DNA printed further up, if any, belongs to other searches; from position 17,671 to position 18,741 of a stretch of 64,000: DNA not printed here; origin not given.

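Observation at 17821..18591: NtrC homolog with the sigma54-activating AAA+ core cleanly missing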

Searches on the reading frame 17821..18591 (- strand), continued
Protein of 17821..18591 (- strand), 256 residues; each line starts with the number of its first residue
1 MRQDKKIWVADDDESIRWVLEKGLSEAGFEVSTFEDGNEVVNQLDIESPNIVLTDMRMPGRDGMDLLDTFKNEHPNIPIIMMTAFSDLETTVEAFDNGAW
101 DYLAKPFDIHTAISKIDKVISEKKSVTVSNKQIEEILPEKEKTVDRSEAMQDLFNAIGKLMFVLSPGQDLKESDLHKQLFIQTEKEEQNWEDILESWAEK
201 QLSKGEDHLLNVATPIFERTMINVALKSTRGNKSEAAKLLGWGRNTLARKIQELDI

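Call 63: search_protein_families(library=ncbifam, proteins=[P0080, P0250, P0267, P0283, P0286, P0321, P0342, P0057, P0104], max_evalue=1e-15)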
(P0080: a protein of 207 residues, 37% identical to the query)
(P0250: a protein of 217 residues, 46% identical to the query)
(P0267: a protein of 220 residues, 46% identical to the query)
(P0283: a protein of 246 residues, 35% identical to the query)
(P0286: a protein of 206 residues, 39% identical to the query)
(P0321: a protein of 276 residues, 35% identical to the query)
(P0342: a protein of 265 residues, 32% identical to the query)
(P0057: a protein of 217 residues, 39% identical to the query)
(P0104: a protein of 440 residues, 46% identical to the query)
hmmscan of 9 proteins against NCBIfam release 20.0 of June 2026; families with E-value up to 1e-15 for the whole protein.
P0080 (207 aa): 28 families (the best 25 are shown)
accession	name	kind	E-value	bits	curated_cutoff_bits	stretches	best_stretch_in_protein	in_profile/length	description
NF008176.1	PRK10923.1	equivalog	1.8e-67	227.9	620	2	5-124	4-123/469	nitrogen regulation protein NR(I)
TIGR01818.1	ntrC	equivalog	6.7e-65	219.7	558.6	2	7-131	1-125/463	nitrogen regulation protein NR(I)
NF006900.1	PRK09390.1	equivalog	1.3e-30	106.4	255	1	1-128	1-128/203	response regulator FixJ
NF008469.0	PRK11361.1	equivalog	8.3e-28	97.3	714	1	5-149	5-147/461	acetoacetate metabolism transcriptional regulator AtoC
NF047793.1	ResRegPgtA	equivalog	4.7e-23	81.7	650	1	2-127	3-128/414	two-component system response regulator PgtA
NF007689.0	PRK10365.1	equivalog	7.2e-23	81.1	760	1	3-126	4-127/441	sigma-54-dependent response regulator transcription factor ZraR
NF051870.1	NAssimRespRegNtrX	equivalog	1.2e-22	80.5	600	1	7-123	4-122/452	nitrogen assimilation response regulator NtrX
NF007005.1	PRK09468.1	equivalog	3.2e-21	75.8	331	1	6-142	5-141/237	osmolarity response regulator transcription factor OmpR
NF011695.0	PRK15115.1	equivalog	4.5e-21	75.1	763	1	6-125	8-127/445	two-component system response regulator GlrR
NF045505.1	RR_RssB_Pseudo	equivalog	4.9e-21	75.2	700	1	7-130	8-124/394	two-component system response regulator RssB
NF045944.1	ResRegRpaBCyano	equivalog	1.7e-20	73.4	330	1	9-128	2-120/229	response regulator transcription factor RpaB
TIGR01387.1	cztR_silR_copR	subfamily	4.7e-20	72.2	279.2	1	8-129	2-123/218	heavy metal response regulator transcription factor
NF008296.0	PRK11083.1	equivalog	9.7e-20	70.9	273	1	4-148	3-146/228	two-component system response regulator CreB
NF033791.1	ActR_PrrA_rreg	equivalog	1e-18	67.9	250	1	6-141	3-136/173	ActR/PrrA/RegA family redox response regulator transcription factor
NF040689.1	MtrAB_MtrA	equivalog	1.5e-18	66.9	300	1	7-126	1-119/219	MtrAB system response regulator MtrA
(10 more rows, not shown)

P0250 (217 aa): 18 families
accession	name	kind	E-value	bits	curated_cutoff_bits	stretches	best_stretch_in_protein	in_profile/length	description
NF008176.1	PRK10923.1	equivalog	1.7e-63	214.9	620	2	10-131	5-122/469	nitrogen regulation protein NR(I)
TIGR01818.1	ntrC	equivalog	3.2e-62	210.8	558.6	2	11-144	1-130/463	nitrogen regulation protein NR(I)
NF006900.1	PRK09390.1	equivalog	4.2e-29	101.5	255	1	8-142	4-134/203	response regulator FixJ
NF008469.0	PRK11361.1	equivalog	1.6e-28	99.6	714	1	10-134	6-126/461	acetoacetate metabolism transcriptional regulator AtoC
NF007689.0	PRK10365.1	equivalog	3.8e-24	85.3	760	1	10-132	7-125/441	sigma-54-dependent response regulator transcription factor ZraR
NF047793.1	ResRegPgtA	equivalog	2.1e-20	72.9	650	1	8-142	5-135/414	two-component system response regulator PgtA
NF053512.1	nitric_RR_NosR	exception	6.5e-20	71.5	400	1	12-137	2-124/422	response regulator c-di-GMP phosphodiesterase, NosR family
NF051870.1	NAssimRespRegNtrX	equivalog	4.8e-19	68.6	600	1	10-134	3-125/452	nitrogen assimilation response regulator NtrX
NF045944.1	ResRegRpaBCyano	equivalog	1e-18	67.6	330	1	13-149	2-133/229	response regulator transcription factor RpaB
NF007005.1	PRK09468.1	equivalog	1.4e-18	67.2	331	1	9-184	4-172/237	osmolarity response regulator transcription factor OmpR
NF041946.1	LuxO_transreg_Vib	equivalog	1.8e-18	66.6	800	1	14-141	2-125/463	quorum-sensing sigma-54 dependent transcriptional regulator LuxO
NF011695.0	PRK15115.1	equivalog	3.8e-18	65.5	763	1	7-194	5-184/445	two-component system response regulator GlrR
NF045505.1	RR_RssB_Pseudo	equivalog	4.2e-18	65.6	700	1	7-147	4-141/394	two-component system response regulator RssB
NF040689.1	MtrAB_MtrA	equivalog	1.1e-17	64.1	300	1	11-131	1-116/219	MtrAB system response regulator MtrA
NF051850.1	RespRegRprY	equivalog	2.6e-17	63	370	1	10-200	6-183/234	response regulator transcription factor RprY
NF033791.1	ActR_PrrA_rreg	equivalog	4.1e-16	59.4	250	1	11-126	4-115/173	ActR/PrrA/RegA family redox response regulator transcription factor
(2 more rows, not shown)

P0267 (220 aa): 21 families
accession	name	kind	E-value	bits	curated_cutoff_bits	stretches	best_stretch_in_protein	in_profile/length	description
TIGR01818.1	ntrC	equivalog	5.6e-58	196.9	558.6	2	10-139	1-131/463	nitrogen regulation protein NR(I)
NF008176.1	PRK10923.1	equivalog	7.8e-55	186.3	620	1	9-141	5-137/469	nitrogen regulation protein NR(I)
NF008469.0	PRK11361.1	equivalog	1.6e-29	102.9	714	1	7-165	4-162/461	acetoacetate metabolism transcriptional regulator AtoC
NF006900.1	PRK09390.1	equivalog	6.2e-26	91.2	255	1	8-137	5-134/203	response regulator FixJ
NF007689.0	PRK10365.1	equivalog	1.1e-25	90.3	760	1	10-163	8-156/441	sigma-54-dependent response regulator transcription factor ZraR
NF053512.1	nitric_RR_NosR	exception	1.2e-21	77.3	400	1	11-134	2-126/422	response regulator c-di-GMP phosphodiesterase, NosR family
NF045944.1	ResRegRpaBCyano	equivalog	1.6e-20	73.5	330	1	12-138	2-127/229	response regulator transcription factor RpaB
NF047793.1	ResRegPgtA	equivalog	8.8e-20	70.9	650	1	7-139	5-137/414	two-component system response regulator PgtA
NF051870.1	NAssimRespRegNtrX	equivalog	1.4e-19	70.3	600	1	8-140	2-136/452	nitrogen assimilation response regulator NtrX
NF041946.1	LuxO_transreg_Vib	equivalog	1e-18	67.4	800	1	13-164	2-151/463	quorum-sensing sigma-54 dependent transcriptional regulator LuxO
NF011695.0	PRK15115.1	equivalog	1.2e-18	67.1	763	1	9-128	8-127/445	two-component system response regulator GlrR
NF053854.1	RespRegPhoBBctds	equivalog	4.3e-17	62.2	270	1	11-139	2-131/225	two-component system response regulator PhoB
NF008296.0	PRK11083.1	equivalog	7e-17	61.6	273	1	8-137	4-132/228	two-component system response regulator CreB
NF007005.1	PRK09468.1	equivalog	8.1e-17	61.4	331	1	8-148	4-144/237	osmolarity response regulator transcription factor OmpR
TIGR01387.1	cztR_silR_copR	subfamily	1e-16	61.2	279.2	1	11-136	2-127/218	heavy metal response regulator transcription factor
NF033791.1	ActR_PrrA_rreg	equivalog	6e-16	58.9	250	1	8-139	2-127/173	ActR/PrrA/RegA family redox response regulator transcription factor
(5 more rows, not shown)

P0283 (246 aa): 91 families (the best 25 are shown)
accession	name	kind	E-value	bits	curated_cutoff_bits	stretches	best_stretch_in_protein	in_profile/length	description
NF008469.0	PRK11361.1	equivalog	3.7e-56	190.8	714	2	128-245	3-120/461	acetoacetate metabolism transcriptional regulator AtoC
NF051870.1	NAssimRespRegNtrX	equivalog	4.7e-55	187.3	600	2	6-121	3-120/452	nitrogen assimilation response regulator NtrX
NF045505.1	RR_RssB_Pseudo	equivalog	1.1e-52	179.5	700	2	129-240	5-116/394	two-component system response regulator RssB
NF007689.0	PRK10365.1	equivalog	1.5e-50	172.3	760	2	3-127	4-128/441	sigma-54-dependent response regulator transcription factor ZraR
NF040689.1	MtrAB_MtrA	equivalog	2.1e-50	171.1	300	2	132-242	1-110/219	MtrAB system response regulator MtrA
NF040534.1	resp_reg_YycF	equivalog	1.2e-48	165.4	340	2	130-243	1-113/231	response regulator YycF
NF047793.1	ResRegPgtA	equivalog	1.4e-48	165.8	650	2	128-245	4-121/414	two-component system response regulator PgtA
TIGR02154.1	PhoB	equivalog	3.2e-48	164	296.2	2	129-242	2-117/226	phosphate regulon transcriptional regulator PhoB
NF045944.1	ResRegRpaBCyano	equivalog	8.4e-47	159.5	330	2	133-242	1-109/229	response regulator transcription factor RpaB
TIGR01818.1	ntrC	equivalog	1.4e-46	159.3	558.6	2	132-245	1-114/463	nitrogen regulation protein NR(I)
NF006900.1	PRK09390.1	equivalog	1.4e-46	158.6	255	2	129-245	4-120/203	response regulator FixJ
NF051850.1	RespRegRprY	equivalog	1.1e-45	155.8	370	2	1-122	1-121/234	response regulator transcription factor RprY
NF041733.1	resp_reg_CseB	equivalog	8.9e-45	152.8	350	2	131-242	2-112/228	two-component system response regulator CseB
TIGR01387.1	cztR_silR_copR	subfamily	5.3e-44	150.4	279.2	2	132-243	1-112/218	heavy metal response regulator transcription factor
NF052313.1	T9SS_RR_PorX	equivalog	2.1e-43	148.9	300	2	131-245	2-116/513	T9SS response regulator signal transducer PorX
NF033791.1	ActR_PrrA_rreg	equivalog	9.9e-43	146.1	250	2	5-119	2-116/173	ActR/PrrA/RegA family redox response regulator transcription factor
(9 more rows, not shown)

P0286 (206 aa): 33 families (the best 25 are shown)
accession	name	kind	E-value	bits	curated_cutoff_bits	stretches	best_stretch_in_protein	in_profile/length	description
TIGR01818.1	ntrC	equivalog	1.3e-55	189.1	558.6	1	6-126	1-121/463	nitrogen regulation protein NR(I)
NF008176.1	PRK10923.1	equivalog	3.1e-55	187.6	620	1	1-135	1-134/469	nitrogen regulation protein NR(I)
NF008469.0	PRK11361.1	equivalog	5.4e-31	107.8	714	1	6-126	7-127/461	acetoacetate metabolism transcriptional regulator AtoC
NF047793.1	ResRegPgtA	equivalog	2e-27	96.1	650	1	4-124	6-126/414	two-component system response regulator PgtA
NF006900.1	PRK09390.1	equivalog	7.3e-26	90.9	255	1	3-126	4-127/203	response regulator FixJ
NF051870.1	NAssimRespRegNtrX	equivalog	7.1e-24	84.5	600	1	6-126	4-126/452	nitrogen assimilation response regulator NtrX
NF011695.0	PRK15115.1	equivalog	1.9e-23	82.9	763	1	6-134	9-137/445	two-component system response regulator GlrR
NF041946.1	LuxO_transreg_Vib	equivalog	5.3e-22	78.2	800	1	9-126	2-119/463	quorum-sensing sigma-54 dependent transcriptional regulator LuxO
NF046022.1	RespRegCpdRBruc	equivalog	1.2e-21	76.9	180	1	6-116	4-114/120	cell cycle two-component system response regulator CpdR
NF045505.1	RR_RssB_Pseudo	equivalog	1.4e-21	77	700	1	6-107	8-109/394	two-component system response regulator RssB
NF045944.1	ResRegRpaBCyano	equivalog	1.9e-21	76.5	330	1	7-109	1-102/229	response regulator transcription factor RpaB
NF012023.0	PRK15479.1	equivalog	2.1e-21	76.5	337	1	6-110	3-107/224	transcriptional regulator TctD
TIGR02154.1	PhoB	equivalog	4.9e-21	75.1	296.2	1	5-113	4-114/226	phosphate regulon transcriptional regulator PhoB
NF053512.1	nitric_RR_NosR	exception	5.1e-21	75.2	400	1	6-125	1-121/422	response regulator c-di-GMP phosphodiesterase, NosR family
NF007689.0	PRK10365.1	equivalog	6.5e-21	74.6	760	1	5-123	7-125/441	sigma-54-dependent response regulator transcription factor ZraR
NF033791.1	ActR_PrrA_rreg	equivalog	8.6e-19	68.2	250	1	6-126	4-121/173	ActR/PrrA/RegA family redox response regulator transcription factor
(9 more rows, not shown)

P0321 (276 aa): 94 families (the best 25 are shown)
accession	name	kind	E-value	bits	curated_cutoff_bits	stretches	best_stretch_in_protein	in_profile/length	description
TIGR01818.1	ntrC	equivalog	4.8e-53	180.6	558.6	2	8-126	1-118/463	nitrogen regulation protein NR(I)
NF008469.0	PRK11361.1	equivalog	6.5e-53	180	714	2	135-257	5-127/461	acetoacetate metabolism transcriptional regulator AtoC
NF053512.1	nitric_RR_NosR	exception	7.6e-53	180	400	2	137-258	1-123/422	response regulator c-di-GMP phosphodiesterase, NosR family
NF006900.1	PRK09390.1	equivalog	7e-50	169.4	255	2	136-254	6-124/203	response regulator FixJ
NF047793.1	ResRegPgtA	equivalog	2.7e-46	158.2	650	2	136-252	7-124/414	two-component system response regulator PgtA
NF008176.1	PRK10923.1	equivalog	3.4e-46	157.8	620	2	7-119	5-116/469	nitrogen regulation protein NR(I)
NF045505.1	RR_RssB_Pseudo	equivalog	4.2e-46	157.8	700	2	133-258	4-130/394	two-component system response regulator RssB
NF051870.1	NAssimRespRegNtrX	equivalog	6.9e-45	153.8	600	2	136-259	3-128/452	nitrogen assimilation response regulator NtrX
NF011695.0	PRK15115.1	equivalog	5.6e-44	150.6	763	2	2-121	3-121/445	two-component system response regulator GlrR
NF007689.0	PRK10365.1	equivalog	7e-44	150.3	760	2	1-118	1-117/441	sigma-54-dependent response regulator transcription factor ZraR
NF041946.1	LuxO_transreg_Vib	equivalog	2.5e-42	145.3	800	2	148-250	10-112/463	quorum-sensing sigma-54 dependent transcriptional regulator LuxO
NF033791.1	ActR_PrrA_rreg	equivalog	1.6e-41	142.2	250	2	137-251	4-118/173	ActR/PrrA/RegA family redox response regulator transcription factor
NF007005.1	PRK09468.1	equivalog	3e-39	134.8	331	2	136-247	5-116/237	osmolarity response regulator transcription factor OmpR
NF052313.1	T9SS_RR_PorX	equivalog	1e-38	133.4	300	2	136-256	2-122/513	T9SS response regulator signal transducer PorX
NF040689.1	MtrAB_MtrA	equivalog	3.1e-38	131.3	300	2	137-252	1-114/219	MtrAB system response regulator MtrA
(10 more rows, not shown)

P0342 (265 aa): 85 families (the best 25 are shown)
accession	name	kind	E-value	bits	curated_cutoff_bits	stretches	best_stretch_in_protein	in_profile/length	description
NF008469.0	PRK11361.1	equivalog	1.3e-52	179.1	714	2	6-123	4-121/461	acetoacetate metabolism transcriptional regulator AtoC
NF007689.0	PRK10365.1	equivalog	1.2e-49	169.3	760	2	143-260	4-121/441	sigma-54-dependent response regulator transcription factor ZraR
NF053512.1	nitric_RR_NosR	exception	2.6e-44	151.9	400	2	9-146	1-139/422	response regulator c-di-GMP phosphodiesterase, NosR family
NF006900.1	PRK09390.1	equivalog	4.7e-43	147.1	255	2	7-131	5-130/203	response regulator FixJ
TIGR01818.1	ntrC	equivalog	4.8e-43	147.6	558.6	2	10-133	2-125/463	nitrogen regulation protein NR(I)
NF011695.0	PRK15115.1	equivalog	6.3e-43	147.2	763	2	3-115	3-115/445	two-component system response regulator GlrR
NF033791.1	ActR_PrrA_rreg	equivalog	1.1e-40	139.5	250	2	7-132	2-124/173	ActR/PrrA/RegA family redox response regulator transcription factor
NF053854.1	RespRegPhoBBctds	equivalog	3.3e-39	134.5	270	2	9-129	1-122/225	two-component system response regulator PhoB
NF045505.1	RR_RssB_Pseudo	equivalog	9.6e-39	133.5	700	2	142-253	3-115/394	two-component system response regulator RssB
TIGR02154.1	PhoB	equivalog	4.6e-38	130.8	296.2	2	6-137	2-139/226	phosphate regulon transcriptional regulator PhoB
NF052313.1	T9SS_RR_PorX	equivalog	8.2e-38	130.4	300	2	8-126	2-120/513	T9SS response regulator signal transducer PorX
NF040534.1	resp_reg_YycF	equivalog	1.5e-37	129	340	2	146-249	2-104/231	response regulator YycF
NF046022.1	RespRegCpdRBruc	equivalog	2e-37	127.8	180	2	8-123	3-118/120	cell cycle two-component system response regulator CpdR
NF051870.1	NAssimRespRegNtrX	equivalog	2.1e-37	129.1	600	2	7-124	2-121/452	nitrogen assimilation response regulator NtrX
NF045944.1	ResRegRpaBCyano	equivalog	8.9e-37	126.6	330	2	148-253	1-105/229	response regulator transcription factor RpaB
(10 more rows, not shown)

P0057 (217 aa): 21 families
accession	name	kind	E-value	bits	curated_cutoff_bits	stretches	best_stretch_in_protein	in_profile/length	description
NF008176.1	PRK10923.1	equivalog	3.3e-68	230.4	620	2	9-132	4-123/469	nitrogen regulation protein NR(I)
TIGR01818.1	ntrC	equivalog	6.7e-67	226.3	558.6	2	11-135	1-121/463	nitrogen regulation protein NR(I)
NF008469.0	PRK11361.1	equivalog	8.4e-31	107.1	714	1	10-129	6-121/461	acetoacetate metabolism transcriptional regulator AtoC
NF006900.1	PRK09390.1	equivalog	6.5e-30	104.2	255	1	6-137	2-129/203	response regulator FixJ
NF007689.0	PRK10365.1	equivalog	3e-28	98.8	760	1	6-146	3-138/441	sigma-54-dependent response regulator transcription factor ZraR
NF047793.1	ResRegPgtA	equivalog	6.5e-24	84.5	650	1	6-164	3-164/414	two-component system response regulator PgtA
NF051870.1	NAssimRespRegNtrX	equivalog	1.2e-23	83.8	600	1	10-133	3-124/452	nitrogen assimilation response regulator NtrX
NF053512.1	nitric_RR_NosR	exception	8.7e-22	77.7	400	1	12-135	2-122/422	response regulator c-di-GMP phosphodiesterase, NosR family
NF041946.1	LuxO_transreg_Vib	equivalog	3.2e-21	75.7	800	1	14-138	2-122/463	quorum-sensing sigma-54 dependent transcriptional regulator LuxO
NF011695.0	PRK15115.1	equivalog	7.3e-20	71.1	763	1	10-138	8-132/445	two-component system response regulator GlrR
NF040689.1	MtrAB_MtrA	equivalog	2.1e-18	66.5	300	1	11-128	1-113/219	MtrAB system response regulator MtrA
NF049963.1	RespRegFlgRCampy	domain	4e-18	65.5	750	0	11-124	3-109/429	fla regulon two-component system response regulator FlgR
NF045944.1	ResRegRpaBCyano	equivalog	4.1e-18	65.6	330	1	13-118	2-102/229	response regulator transcription factor RpaB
NF033791.1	ActR_PrrA_rreg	equivalog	4.6e-18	65.8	250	1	11-139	4-127/173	ActR/PrrA/RegA family redox response regulator transcription factor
NF045505.1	RR_RssB_Pseudo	equivalog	3e-17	62.8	700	1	11-118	8-110/394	two-component system response regulator RssB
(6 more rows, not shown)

P0104 (440 aa): 33 families (the best 25 are shown)
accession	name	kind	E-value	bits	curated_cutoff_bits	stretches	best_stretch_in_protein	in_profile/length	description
TIGR01818.1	ntrC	equivalog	1.3e-95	321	558.6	2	7-187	1-182/463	nitrogen regulation protein NR(I)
NF008176.1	PRK10923.1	equivalog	1.3e-90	304.2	620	2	6-186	5-185/469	nitrogen regulation protein NR(I)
NF008469.0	PRK11361.1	equivalog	2e-51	175.1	714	1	1-184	1-188/461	acetoacetate metabolism transcriptional regulator AtoC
NF047793.1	ResRegPgtA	equivalog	1.3e-48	165.9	650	1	2-339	3-337/414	two-component system response regulator PgtA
NF051870.1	NAssimRespRegNtrX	equivalog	2.2e-47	162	600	1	7-439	4-450/452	nitrogen assimilation response regulator NtrX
NF007689.0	PRK10365.1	equivalog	1.8e-46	158.8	760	1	6-191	7-191/441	sigma-54-dependent response regulator transcription factor ZraR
NF011695.0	PRK15115.1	equivalog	2.4e-43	148.5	763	1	5-187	7-183/445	two-component system response regulator GlrR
NF041946.1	LuxO_transreg_Vib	equivalog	6.6e-40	137.3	800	1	10-190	2-184/463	quorum-sensing sigma-54 dependent transcriptional regulator LuxO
TIGR02915.1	PEP_resp_reg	equivalog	1.6e-39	136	502.6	1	9-196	3-196/445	PEP-CTERM-box response regulator transcription factor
NF049963.1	RespRegFlgRCampy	domain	1.1e-35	123.4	750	1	7-187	3-182/429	fla regulon two-component system response regulator FlgR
NF041552.1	TF_PrdR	equivalog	7.9e-32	110.3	795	1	269-437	424-574/577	sigma-54 dependent transcriptional regulator PrdR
NF050807.1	TransRegFlbDCaul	equivalog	1.6e-30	106.4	750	0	271-438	277-437/454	sigma-54-dependent transcriptional regulator FlbD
NF006900.1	PRK09390.1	equivalog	3.5e-29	101.8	255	1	1-145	1-140/203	response regulator FixJ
NF038308.1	RNA_repair_RtcR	equivalog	4.3e-25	88.5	650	0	234-430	304-502/530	RNA repair transcriptional activator RtcR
NF008485.2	PRK11388.1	equivalog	6.8e-25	87.4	551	1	136-438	329-634/643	dihydroxyacetone kinase operon transcriptional regulator DhaR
NF033791.1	ActR_PrrA_rreg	equivalog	7.5e-19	68.4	250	1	5-155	2-145/173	ActR/PrrA/RegA family redox response regulator transcription factor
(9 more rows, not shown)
